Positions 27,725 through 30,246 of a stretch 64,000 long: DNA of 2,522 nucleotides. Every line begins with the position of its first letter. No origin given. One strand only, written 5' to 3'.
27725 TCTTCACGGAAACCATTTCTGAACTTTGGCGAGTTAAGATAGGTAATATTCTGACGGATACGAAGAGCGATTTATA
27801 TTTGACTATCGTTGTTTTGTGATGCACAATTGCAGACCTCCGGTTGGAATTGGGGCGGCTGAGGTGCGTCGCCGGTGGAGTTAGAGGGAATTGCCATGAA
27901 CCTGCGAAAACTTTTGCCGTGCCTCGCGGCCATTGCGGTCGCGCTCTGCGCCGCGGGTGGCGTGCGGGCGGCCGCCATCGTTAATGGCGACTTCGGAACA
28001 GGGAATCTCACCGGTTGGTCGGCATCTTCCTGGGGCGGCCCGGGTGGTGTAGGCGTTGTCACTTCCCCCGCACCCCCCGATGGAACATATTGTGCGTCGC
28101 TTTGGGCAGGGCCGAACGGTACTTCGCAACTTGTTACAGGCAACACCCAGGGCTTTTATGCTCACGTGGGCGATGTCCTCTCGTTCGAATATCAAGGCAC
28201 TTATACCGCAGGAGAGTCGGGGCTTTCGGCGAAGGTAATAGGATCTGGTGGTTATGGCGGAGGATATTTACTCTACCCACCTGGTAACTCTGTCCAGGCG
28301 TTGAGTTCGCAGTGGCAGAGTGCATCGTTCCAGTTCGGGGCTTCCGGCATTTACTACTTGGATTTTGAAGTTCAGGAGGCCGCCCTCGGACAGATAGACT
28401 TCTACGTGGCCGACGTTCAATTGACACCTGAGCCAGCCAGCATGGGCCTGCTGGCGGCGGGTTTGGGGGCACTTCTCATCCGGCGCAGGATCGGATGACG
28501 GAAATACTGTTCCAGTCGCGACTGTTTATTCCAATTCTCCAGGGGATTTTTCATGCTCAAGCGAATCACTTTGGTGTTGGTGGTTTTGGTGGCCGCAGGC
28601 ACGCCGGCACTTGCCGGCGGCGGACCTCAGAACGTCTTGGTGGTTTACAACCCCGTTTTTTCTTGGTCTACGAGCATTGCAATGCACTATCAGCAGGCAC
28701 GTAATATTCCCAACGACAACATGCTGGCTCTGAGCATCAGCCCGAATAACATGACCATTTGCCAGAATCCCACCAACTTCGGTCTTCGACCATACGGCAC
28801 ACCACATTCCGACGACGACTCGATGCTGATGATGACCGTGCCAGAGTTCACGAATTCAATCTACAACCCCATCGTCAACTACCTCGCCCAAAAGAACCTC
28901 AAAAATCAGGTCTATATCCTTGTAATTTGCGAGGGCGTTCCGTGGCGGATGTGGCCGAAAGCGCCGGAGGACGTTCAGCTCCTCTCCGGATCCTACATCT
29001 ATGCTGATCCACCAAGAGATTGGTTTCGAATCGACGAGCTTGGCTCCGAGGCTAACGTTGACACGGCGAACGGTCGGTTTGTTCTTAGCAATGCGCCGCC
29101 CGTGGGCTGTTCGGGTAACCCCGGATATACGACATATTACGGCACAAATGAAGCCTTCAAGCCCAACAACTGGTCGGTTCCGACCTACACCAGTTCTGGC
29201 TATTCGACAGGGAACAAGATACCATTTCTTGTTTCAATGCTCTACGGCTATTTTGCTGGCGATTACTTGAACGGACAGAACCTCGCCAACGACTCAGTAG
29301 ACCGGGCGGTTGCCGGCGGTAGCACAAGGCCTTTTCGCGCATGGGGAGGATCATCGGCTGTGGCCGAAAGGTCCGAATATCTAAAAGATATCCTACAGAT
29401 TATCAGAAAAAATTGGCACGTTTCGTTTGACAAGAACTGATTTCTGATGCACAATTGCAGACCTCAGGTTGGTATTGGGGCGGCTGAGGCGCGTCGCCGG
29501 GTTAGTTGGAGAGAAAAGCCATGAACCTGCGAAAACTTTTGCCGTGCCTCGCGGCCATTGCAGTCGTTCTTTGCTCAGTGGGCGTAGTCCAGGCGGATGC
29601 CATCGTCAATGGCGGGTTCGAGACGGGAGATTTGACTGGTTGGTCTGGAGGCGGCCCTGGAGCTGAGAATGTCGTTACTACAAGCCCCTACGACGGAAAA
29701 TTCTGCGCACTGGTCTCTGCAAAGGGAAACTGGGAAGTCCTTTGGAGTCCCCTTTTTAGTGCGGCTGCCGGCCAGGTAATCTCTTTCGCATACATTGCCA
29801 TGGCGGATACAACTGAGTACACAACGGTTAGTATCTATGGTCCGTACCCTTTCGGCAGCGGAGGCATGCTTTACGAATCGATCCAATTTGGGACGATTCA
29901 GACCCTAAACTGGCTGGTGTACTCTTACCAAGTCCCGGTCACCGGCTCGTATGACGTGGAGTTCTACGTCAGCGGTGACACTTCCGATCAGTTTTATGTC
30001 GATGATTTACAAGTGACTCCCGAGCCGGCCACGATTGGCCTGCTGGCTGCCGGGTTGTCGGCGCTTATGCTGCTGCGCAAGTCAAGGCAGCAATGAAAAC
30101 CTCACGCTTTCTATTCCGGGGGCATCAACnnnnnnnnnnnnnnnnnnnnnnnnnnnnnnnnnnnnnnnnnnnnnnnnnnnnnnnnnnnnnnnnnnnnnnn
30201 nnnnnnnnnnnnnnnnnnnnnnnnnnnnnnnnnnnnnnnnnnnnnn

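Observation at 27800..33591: Tandemly duplicated lower-GC cassette: promoter, PEP-CTERM beta-sandwich protein, giant dockerin-tailed secreted protein; first copy truncated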

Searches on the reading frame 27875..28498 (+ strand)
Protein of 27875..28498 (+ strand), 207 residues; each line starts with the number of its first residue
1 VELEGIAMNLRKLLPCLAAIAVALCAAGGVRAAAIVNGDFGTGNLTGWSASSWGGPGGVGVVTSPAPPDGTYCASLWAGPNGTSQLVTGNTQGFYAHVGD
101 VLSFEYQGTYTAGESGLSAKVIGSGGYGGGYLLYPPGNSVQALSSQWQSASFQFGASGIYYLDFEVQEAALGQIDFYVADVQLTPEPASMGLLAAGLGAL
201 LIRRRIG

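Call 5: search_protein_families(library=pfam, proteins=[window:27875-28498:+], max_evalue=0.1)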
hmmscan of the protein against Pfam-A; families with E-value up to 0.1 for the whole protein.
window:27875-28498:+ (207 aa): 1 family
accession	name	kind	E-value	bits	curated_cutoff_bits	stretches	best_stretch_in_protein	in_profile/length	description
PF07589.16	PEP-CTERM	-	0.00068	20.1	20.7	1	184-205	2-24/24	PEP-CTERM motif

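Call 6: search_protein_families(library=ncbifam, proteins=[window:27875-28498:+], max_evalue=0.1)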
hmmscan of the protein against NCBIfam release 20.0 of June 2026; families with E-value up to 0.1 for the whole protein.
window:27875-28498:+ (207 aa): 9 families
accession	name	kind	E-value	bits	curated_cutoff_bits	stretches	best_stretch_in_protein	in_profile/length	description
TIGR02595.1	PEP_CTERM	domain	0.0001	22.9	16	1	184-206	1-23/24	PEP-CTERM sorting domain-containing protein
NF038125.1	PEP_CTERM_THxN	subfamily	0.0086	15.7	85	1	164-205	201-244/246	THxN family PEP-CTERM protein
NF038124.1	PEP_CTERM_TLD_A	exception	0.012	15.1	100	1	163-204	192-232/235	PEP_CTERM-anchored TLD domain-containing protein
NF033675.1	NTTRR-F1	subfamily_domain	0.015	15.4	70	1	34-79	5-43/155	NTTRR-F1 domain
NF038126.1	PEP_CTERM_FxDxF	subfamily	0.016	15.4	50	1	175-205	131-165/165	FxDxF family PEP-CTERM protein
NF038120.1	PEP_CTERM_QFxxD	subfamily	0.028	14.3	80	1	170-205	184-214/215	NF038120 family PEP-CTERM protein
NF038129.1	PEP_NF038129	equivalog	0.042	13.7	65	1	179-205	166-192/194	NF038129 family PEP-CTERM protein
TIGR03370.1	VPLPA-CTERM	domain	0.055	13.5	25.35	1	187-205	4-23/25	VPLPA-CTERM sorting domain-containing protein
TIGR03901.2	MYXO-CTERM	domain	0.079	13.4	20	1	187-205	12-33/34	MYXO-CTERM sorting domain-containing protein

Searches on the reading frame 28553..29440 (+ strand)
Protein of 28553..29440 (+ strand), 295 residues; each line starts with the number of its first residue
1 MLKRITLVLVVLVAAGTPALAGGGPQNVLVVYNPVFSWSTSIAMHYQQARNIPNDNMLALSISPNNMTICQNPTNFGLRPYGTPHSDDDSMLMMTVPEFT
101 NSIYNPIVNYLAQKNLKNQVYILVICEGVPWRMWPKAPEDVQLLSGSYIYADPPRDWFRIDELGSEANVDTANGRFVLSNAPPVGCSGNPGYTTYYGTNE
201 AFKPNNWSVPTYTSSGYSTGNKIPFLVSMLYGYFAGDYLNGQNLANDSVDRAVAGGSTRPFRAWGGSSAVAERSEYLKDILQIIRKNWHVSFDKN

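Call 5: search_protein_families(library=pfam, proteins=[window:28553-29440:+], max_evalue=0.1)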
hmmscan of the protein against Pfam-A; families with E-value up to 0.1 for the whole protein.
window:28553-29440:+ (295 aa): 0 families

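Call 6: search_protein_families(library=ncbifam, proteins=[window:28553-29440:+], max_evalue=0.1)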
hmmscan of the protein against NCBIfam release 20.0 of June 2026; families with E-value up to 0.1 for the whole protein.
window:28553-29440:+ (295 aa): 1 family
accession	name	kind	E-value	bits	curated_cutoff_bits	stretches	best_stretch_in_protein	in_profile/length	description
TIGR03790.1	TIGR03790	subfamily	3.1e-09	36.8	67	1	26-66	1-41/316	TIGR03790 family protein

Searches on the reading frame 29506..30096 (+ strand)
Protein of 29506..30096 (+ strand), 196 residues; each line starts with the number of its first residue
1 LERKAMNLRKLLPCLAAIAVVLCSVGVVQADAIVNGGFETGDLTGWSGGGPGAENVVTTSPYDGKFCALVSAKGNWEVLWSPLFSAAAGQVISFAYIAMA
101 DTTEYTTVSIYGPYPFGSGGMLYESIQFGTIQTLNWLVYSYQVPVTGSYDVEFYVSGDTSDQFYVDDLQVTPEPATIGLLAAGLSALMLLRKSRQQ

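Call 5: search_protein_families(library=pfam, proteins=[window:29506-30096:+], max_evalue=0.1)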
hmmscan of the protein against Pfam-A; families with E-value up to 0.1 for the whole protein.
window:29506-30096:+ (196 aa): 2 families
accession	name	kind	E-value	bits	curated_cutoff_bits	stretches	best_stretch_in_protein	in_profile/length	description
PF02018.23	CBM_4_9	-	2.4e-06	28.4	25.9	1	31-78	2-50/136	Carbohydrate binding domain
PF07589.16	PEP-CTERM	-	0.0012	19.2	20.7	1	171-192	2-24/24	PEP-CTERM motif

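Call 6: search_protein_families(library=ncbifam, proteins=[window:29506-30096:+], max_evalue=0.1)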
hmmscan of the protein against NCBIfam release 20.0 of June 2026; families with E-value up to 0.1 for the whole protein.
window:29506-30096:+ (196 aa): 11 families
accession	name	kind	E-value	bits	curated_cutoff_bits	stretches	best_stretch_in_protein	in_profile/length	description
TIGR02595.1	PEP_CTERM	domain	1.9e-05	25.2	16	1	171-194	1-23/24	PEP-CTERM sorting domain-containing protein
NF033675.1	NTTRR-F1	subfamily_domain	3.4e-05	24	70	1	31-110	4-80/155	NTTRR-F1 domain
NF038126.1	PEP_CTERM_FxDxF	subfamily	0.0002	21.6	50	1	104-189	78-160/165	FxDxF family PEP-CTERM protein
NF033554.9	floc_PepA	equivalog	0.00093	19.1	80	1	100-194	189-260/261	flocculation-associated PEP-CTERM protein PepA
NF038120.1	PEP_CTERM_QFxxD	subfamily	0.0011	18.9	80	1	157-192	177-212/215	NF038120 family PEP-CTERM protein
NF038118.1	PEP_CTERM_CCXG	equivalog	0.0029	17.3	90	1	147-194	150-199/199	CCXG family PEP-CTERM protein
NF038124.1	PEP_CTERM_TLD_A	exception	0.005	16.5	100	1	109-193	148-233/235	PEP_CTERM-anchored TLD domain-containing protein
NF038125.1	PEP_CTERM_THxN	subfamily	0.0058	16.2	85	1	165-193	217-245/246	THxN family PEP-CTERM protein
NF038129.1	PEP_NF038129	equivalog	0.021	14.6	65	0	168-192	168-192/194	NF038129 family PEP-CTERM protein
NF052644.1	T9SS_DNase_Rie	equivalog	0.025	13.9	260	1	57-172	59-169/251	T9SS-dependent surface endonuclease, AS87_RS02955 family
NF041538.1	PEP_EDSA_1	subfamily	0.074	12.7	100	0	171-193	284-306/307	EDSAP-1 family PEP-CTERM protein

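Call 52: find_homologous_proteins(query=window:29521-30093:+, max_evalue=0.001)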
Query window:29521-30093:+ (191 aa): 18 proteins with E <= 0.001 among 470 candidates.
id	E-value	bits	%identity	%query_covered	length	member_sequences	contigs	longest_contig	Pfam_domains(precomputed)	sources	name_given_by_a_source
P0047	3.6e-122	423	100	100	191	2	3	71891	PF02018.24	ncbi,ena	-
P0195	9.0e-58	213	58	98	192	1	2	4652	PF02018.24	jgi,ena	jgi:hypothetical protein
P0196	9.4e-57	210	54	100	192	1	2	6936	-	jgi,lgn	-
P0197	3.5e-32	130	41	100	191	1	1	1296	-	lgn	-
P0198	1.0e-30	125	40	98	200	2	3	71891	-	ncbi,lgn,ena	-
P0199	2.2e-30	124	42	88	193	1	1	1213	-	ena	-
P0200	2.4e-16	78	37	91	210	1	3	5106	-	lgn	-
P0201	1.5e-6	46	45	31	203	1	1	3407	-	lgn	-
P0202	2.3e-6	45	30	94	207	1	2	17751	-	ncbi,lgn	-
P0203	1.3e-5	43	29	94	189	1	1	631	PF07589.17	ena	-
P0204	2.1e-5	42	29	86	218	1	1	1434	-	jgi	jgi:hypothetical protein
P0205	2.4e-5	42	29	85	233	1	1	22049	PF07589.17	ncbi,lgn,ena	-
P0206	2.7e-5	42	32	98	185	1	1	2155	-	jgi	jgi:flagellin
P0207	2.1e-4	39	30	88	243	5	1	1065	PF07589.17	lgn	-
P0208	4.9e-4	38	53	21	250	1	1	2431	PF07589.17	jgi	jgi:hypothetical protein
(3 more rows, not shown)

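Call 53: find_encoding_contigs(protein=P0196, flank=7000, max_places=2)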
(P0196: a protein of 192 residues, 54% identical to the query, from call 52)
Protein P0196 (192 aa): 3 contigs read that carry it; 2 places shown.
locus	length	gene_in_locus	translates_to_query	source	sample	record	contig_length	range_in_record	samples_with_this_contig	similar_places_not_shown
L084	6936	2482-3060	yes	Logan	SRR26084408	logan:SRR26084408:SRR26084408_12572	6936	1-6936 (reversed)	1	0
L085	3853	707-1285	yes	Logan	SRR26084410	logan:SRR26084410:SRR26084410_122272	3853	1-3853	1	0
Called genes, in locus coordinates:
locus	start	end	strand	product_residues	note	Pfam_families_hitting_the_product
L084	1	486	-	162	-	?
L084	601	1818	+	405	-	PF04326:SLFN_AlbA_2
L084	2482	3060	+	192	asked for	-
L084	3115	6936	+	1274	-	?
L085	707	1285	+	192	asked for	-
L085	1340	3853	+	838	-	?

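Call 54: find_encoding_contigs(protein=P0195, flank=7000, max_places=2)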
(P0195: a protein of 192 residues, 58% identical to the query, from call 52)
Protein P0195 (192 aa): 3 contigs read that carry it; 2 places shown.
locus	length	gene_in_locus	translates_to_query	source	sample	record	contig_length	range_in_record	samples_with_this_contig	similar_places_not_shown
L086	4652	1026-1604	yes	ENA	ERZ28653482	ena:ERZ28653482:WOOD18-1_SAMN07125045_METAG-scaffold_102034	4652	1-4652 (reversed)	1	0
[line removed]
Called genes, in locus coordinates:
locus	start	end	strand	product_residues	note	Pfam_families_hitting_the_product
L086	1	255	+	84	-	?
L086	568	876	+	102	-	-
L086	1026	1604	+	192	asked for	PF02018:CBM_4_9 (weak)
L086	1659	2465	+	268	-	-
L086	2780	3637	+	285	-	PF00072:Response_reg, PF13581:HATPase_c_2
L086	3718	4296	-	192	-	-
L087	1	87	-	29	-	?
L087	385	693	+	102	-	-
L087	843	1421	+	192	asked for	PF02018:CBM_4_9 (weak)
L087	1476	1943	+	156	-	?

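Call 55: find_encoding_contigs(protein=P0200, flank=7000, max_places=2)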
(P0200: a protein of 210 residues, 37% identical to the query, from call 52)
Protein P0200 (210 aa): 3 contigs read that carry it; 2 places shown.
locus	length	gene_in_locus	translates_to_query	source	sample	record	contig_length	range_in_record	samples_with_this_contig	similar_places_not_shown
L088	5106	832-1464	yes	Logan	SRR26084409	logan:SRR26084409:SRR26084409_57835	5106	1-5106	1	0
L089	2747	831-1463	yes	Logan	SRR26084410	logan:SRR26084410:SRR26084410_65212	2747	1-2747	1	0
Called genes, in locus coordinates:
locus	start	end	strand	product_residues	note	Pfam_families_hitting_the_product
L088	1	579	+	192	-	?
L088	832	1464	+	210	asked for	-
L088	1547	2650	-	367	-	PF04055:Radical_SAM, PF13186:SPASM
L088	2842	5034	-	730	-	PF01075:Glyco_transf_9, PF13489:Methyltransf_23, PF13847:Methyltransf_31 (weak), PF08241:Methyltransf_11 (weak), PF08242:Methyltransf_12 (weak), PF13649:Methyltransf_25 (faint)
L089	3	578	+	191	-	?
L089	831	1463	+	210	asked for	-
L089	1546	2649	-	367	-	PF04055:Radical_SAM, PF13186:SPASM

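Call 63: find_encoding_contigs(protein=P0198, flank=6000, max_places=5)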
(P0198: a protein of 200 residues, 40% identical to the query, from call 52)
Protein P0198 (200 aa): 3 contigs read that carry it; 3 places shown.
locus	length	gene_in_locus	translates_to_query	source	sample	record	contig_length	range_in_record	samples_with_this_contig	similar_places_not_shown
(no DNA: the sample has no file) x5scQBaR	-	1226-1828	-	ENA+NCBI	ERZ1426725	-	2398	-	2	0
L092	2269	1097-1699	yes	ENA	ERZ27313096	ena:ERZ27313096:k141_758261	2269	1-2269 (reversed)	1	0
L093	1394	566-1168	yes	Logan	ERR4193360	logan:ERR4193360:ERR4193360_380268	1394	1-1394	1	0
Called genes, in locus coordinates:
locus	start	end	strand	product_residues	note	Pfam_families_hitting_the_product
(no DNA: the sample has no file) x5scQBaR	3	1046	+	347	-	?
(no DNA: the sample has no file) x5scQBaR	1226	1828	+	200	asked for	-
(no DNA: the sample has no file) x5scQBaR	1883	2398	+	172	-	?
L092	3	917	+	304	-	?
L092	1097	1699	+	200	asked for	-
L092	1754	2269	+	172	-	?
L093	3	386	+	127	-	?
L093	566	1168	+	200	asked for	-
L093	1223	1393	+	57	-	?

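Call 75: predict_structure(alignment_id=A5)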
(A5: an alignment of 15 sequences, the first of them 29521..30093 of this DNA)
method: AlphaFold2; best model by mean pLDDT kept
length: 191 residues; sequences in the alignment: 15
mean_pLDDT: 77.0   pTM: 0.67
mean pLDDT of the five models: 77.0, 76.9, 72.2, 72.0, 70.8
residues with pLDDT >= 90: 19; 70-90: 122; 50-70: 44; < 50: 6
segments of 3 or more residues with pLDDT < 50: 22-27
pLDDT, mean of each block of 10 residues (from residue 1): 78 69 48 67 71 72 80 84 90 75 84 65 68 90 89 81 83 80 88 70
secondary structure, 60 per line:
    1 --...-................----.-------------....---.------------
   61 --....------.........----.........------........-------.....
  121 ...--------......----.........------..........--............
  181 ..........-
elements in order: H7-22 E41-44 E63-66 E73-81 E86-94 E101-108 E116-123 E132-137 E142-150 E157-166 H169-190

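Call 78: fold_search(model_id=the predicted structure, library=pdb)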
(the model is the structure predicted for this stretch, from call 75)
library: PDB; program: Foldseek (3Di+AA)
matches with E <= 10: 1860; with E <= 0.001: 126
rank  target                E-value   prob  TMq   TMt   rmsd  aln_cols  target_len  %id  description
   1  2xom_A                4.8e-07  1.00  0.55  0.69   3.0       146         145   17  Atomic resolution structure of TmCBM61 in complex with beta-1,4- galactotriose (released 2010-09-08)
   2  2c26                  5.1e-07  1.00  0.52  0.41   4.4       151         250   19  Structural basis for the promiscuous specificity of the carbohydrate- binding modules from the beta-sandwich super famil (released 2005-10-18)
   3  7xyc_A                5.7e-07  1.00  0.49  0.19   4.5       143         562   14  CryoEM structure of Klebsiella phage Kp7 type II tail fiber gp52 in vitro (released 2023-06-07)
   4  8xmz_A                2.4e-06  1.00  0.51  0.67   3.5       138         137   21  Crystal structure of a novel porphyran-binding carbohydrate binding module (released 2024-01-17)
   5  5w6h_A                2.4e-06  1.00  0.51  0.16   4.7       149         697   17  Crystal structure of Bacteriophage CBA120 tailspike protein 4 enzymatically active domain (TSP4dN, orf213) (released 2018-10-24)
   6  2xon_L                3.3e-06  1.00  0.54  0.68   3.4       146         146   16  Structure of TmCBM61 in complex with beta-1,4-galactotriose at 1.4 A resolution (released 2010-09-08)
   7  8iqe_C                4.1e-06  1.00  0.51  0.19   4.1       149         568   17  Crystal structure of tetrameric K2-2 TSP (released 2024-02-21)
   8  8iqe_B                4.6e-06  1.00  0.49  0.20   3.9       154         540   16  Crystal structure of tetrameric K2-2 TSP (released 2024-02-21)
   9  8iq9_A                5.2e-06  1.00  0.49  0.19   4.4       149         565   19  Crystal structure of trimeric K2-2 TSP in complex with tetrasaccharide and octasaccharide (released 2024-02-21)
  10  3m1h_B                7.6e-06  1.00  0.44  0.47   6.8       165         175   13  Crystal Structure Analysis of the K3 Cleaved Adhesin Domain of Lys-gingipain (Kgp) from Porphyromonas gingivalis w83 (released 2011-03-23)
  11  5x7o_A                8.0e-06  1.00  0.50  0.09   4.8       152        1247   16  Crystal structure of Paenibacillus sp. 598K alpha-1,6-glucosyltransferase (released 2017-07-26)
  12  4xun_A                8.0e-06  1.00  0.35  0.40   7.8       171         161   16  Structure of the CBM22-2 xylan-binding domain from Paenibacillus barcinonensis Xyn10C (released 2015-06-03)
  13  1k42_MODEL_1_A        8.9e-06  1.00  0.48  0.54   5.3       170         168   17  The Solution Structure of the CBM4-2 Carbohydrate Binding Module from a Thermostable Rhodothermus marinus Xyla (released 2002-05-29)
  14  4d0q                  8.9e-06  1.00  0.45  0.51   4.6       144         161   12  Hyaluronan Binding Module of the Streptococcal Pneumoniae Hyaluronate Lyase (released 2014-08-06)
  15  2zex_A                9.4e-06  1.00  0.53  0.66   3.0       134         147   11  Family 16 carbohydrate binding module (released 2008-03-04)
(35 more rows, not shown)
